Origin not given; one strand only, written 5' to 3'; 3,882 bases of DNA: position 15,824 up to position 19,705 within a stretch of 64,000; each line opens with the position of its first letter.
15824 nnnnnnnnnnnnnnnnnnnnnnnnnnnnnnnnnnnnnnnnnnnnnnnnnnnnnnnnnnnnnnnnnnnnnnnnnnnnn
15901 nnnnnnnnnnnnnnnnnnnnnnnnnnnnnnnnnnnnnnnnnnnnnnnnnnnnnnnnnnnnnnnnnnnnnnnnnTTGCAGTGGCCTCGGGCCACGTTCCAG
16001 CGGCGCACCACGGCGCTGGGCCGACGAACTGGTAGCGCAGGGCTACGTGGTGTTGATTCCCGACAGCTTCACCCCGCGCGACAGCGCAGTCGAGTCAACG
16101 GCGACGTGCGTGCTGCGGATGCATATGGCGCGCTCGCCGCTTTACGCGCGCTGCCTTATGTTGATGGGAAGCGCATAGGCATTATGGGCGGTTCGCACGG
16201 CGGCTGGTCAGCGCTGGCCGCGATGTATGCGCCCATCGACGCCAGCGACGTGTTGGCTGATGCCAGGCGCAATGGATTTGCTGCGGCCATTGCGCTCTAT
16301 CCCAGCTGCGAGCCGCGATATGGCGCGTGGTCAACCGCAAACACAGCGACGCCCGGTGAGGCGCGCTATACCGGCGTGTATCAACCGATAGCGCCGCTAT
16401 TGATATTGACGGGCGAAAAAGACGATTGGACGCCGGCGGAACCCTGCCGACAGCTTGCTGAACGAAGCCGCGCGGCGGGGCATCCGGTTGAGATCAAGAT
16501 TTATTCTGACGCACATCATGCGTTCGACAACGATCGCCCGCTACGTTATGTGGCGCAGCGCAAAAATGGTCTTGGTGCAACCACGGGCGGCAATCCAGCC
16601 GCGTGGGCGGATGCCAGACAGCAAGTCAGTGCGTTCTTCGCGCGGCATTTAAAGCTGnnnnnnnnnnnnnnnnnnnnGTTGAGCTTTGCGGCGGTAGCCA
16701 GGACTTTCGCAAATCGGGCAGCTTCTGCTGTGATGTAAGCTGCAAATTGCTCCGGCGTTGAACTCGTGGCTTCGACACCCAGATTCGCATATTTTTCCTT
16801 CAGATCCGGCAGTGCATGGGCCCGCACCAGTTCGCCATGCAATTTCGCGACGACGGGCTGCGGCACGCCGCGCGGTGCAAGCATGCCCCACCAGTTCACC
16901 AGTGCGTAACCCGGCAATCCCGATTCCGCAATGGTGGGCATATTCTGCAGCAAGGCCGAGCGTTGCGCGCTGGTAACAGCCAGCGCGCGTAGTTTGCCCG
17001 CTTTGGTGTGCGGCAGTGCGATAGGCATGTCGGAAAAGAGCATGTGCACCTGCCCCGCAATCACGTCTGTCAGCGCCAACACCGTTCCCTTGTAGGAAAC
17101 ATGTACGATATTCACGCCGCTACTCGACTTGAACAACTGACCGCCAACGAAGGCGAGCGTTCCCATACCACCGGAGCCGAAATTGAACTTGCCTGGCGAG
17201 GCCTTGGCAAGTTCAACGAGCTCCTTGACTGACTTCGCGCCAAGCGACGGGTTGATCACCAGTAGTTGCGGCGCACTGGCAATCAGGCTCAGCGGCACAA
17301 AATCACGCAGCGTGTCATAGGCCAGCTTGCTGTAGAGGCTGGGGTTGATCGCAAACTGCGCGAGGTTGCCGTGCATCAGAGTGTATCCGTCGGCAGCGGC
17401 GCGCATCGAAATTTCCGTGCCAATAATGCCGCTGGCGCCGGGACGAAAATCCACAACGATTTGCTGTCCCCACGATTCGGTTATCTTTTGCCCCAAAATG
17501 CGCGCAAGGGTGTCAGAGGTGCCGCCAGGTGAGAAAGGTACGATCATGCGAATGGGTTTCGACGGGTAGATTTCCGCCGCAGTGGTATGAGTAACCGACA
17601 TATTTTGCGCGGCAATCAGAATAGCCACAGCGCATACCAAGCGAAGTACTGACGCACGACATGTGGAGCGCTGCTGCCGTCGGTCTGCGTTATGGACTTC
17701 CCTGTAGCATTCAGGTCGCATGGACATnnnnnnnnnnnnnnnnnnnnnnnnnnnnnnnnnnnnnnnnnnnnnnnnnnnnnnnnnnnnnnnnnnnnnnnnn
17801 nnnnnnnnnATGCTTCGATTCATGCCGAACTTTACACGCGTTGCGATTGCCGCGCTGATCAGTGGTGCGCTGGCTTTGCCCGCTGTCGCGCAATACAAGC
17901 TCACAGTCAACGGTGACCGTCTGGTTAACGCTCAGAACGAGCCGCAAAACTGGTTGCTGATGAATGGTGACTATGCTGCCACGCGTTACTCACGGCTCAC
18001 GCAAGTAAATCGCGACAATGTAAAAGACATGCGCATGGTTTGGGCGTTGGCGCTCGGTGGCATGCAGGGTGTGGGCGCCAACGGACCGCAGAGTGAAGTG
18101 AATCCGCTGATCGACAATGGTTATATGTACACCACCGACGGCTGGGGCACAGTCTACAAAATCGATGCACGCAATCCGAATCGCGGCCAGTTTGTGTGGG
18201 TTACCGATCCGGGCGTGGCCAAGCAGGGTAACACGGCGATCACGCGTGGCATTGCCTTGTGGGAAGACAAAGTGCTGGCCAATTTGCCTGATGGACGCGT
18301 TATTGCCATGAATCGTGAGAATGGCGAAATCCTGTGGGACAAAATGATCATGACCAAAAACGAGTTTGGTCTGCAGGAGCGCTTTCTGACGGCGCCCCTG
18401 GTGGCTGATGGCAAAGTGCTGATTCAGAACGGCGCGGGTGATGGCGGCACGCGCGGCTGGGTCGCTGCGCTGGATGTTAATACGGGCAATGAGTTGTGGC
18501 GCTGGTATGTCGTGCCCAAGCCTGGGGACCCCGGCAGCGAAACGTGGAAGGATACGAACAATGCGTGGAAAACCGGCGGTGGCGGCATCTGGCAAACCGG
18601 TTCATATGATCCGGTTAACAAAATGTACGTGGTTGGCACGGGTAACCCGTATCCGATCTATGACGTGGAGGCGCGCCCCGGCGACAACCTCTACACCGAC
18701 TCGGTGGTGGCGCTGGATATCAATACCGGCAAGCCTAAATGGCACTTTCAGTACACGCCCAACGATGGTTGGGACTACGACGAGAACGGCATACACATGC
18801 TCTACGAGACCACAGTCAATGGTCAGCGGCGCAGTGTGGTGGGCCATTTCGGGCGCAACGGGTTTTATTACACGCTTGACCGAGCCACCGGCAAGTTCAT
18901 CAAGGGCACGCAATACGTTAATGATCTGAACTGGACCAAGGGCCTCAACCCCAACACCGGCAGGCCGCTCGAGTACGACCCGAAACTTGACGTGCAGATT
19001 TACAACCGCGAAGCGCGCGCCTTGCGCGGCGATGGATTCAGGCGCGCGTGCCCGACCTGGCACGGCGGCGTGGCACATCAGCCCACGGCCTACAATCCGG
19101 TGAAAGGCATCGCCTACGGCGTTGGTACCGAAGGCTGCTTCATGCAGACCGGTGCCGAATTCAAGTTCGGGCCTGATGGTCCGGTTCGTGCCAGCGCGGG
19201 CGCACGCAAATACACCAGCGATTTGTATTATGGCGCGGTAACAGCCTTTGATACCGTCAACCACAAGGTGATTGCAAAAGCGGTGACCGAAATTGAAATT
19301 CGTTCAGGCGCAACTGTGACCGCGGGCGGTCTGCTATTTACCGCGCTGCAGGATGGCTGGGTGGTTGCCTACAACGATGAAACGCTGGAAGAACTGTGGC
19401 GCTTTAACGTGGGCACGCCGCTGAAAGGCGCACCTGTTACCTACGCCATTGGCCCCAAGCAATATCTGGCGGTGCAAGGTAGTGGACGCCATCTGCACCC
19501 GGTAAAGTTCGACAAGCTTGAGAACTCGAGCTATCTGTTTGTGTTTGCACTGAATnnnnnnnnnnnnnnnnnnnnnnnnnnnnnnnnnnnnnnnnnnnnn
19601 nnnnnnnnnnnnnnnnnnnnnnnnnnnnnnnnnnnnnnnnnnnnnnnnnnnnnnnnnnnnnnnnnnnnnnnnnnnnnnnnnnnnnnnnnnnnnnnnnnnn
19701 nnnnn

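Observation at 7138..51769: Motif copies sit in frame inside coding sequences and donate start-proximal codons, C-terminal tails and stop codons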

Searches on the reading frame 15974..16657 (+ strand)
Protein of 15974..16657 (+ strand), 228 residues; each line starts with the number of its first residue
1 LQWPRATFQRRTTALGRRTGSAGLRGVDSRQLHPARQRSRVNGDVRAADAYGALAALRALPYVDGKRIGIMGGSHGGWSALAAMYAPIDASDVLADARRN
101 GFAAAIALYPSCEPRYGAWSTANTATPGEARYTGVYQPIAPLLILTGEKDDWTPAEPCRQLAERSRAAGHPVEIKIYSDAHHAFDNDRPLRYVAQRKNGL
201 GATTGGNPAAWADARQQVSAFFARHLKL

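Call 20: search_protein_families(library=pfam, proteins=[window:15974-16657:+], max_evalue=0.00001)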
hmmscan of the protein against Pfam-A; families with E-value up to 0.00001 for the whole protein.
window:15974-16657:+ (228 aa): 2 families
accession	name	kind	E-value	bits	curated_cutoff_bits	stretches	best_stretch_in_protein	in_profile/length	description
PF01738.24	DLH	-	2.9e-14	53.6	21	1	49-225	80-216/217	Dienelactone hydrolase family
PF00326.27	Peptidase_S9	-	3.1e-13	50.1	22.6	1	39-189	37-194/213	Prolyl oligopeptidase family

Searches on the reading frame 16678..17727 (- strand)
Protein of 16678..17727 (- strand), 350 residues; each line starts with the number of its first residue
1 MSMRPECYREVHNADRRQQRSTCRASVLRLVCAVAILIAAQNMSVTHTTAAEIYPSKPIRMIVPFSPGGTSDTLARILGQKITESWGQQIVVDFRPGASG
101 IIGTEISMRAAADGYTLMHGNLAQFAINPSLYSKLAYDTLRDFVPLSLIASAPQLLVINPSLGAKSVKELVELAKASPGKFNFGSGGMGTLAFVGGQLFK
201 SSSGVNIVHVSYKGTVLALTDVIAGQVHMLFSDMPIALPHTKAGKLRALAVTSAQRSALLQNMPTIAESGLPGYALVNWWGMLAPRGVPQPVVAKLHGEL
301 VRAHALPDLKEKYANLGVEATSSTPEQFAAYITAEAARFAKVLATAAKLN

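Call 58: search_protein_families(library=pfam, proteins=[window:16678-17727:-], max_evalue=0.00001)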
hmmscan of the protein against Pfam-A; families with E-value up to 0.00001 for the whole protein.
window:16678-17727:- (350 aa): 1 family
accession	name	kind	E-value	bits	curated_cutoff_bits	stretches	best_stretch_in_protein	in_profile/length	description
PF03401.19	TctC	-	1.3e-60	205.7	27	1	75-343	2-269/274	Tripartite tricarboxylate transporter family receptor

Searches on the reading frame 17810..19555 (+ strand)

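Call 58: search_protein_families(library=pfam, proteins=[window:17810-19555:+], max_evalue=0.00001)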
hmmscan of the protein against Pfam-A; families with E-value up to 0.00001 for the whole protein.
window:17810-19555:+ (582 aa): 3 families
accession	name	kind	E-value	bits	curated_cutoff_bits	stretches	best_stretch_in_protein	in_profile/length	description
PF01011.28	PQQ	-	1.6e-61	209.2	26.7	2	48-364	1-335/595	Glucose/ethanol/alcohol dehydrogenase, beta-propeller domain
PF13360.13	PQQ_2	-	1.3e-16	61.4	27.6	1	75-230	54-193/233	Outer membrane protein assembly factor BamB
PF13570.13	Beta-prop_ACSF4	-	1e-07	32.1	133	0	475-563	29-116/329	Beta-alanine-activating enzyme, beta-propeller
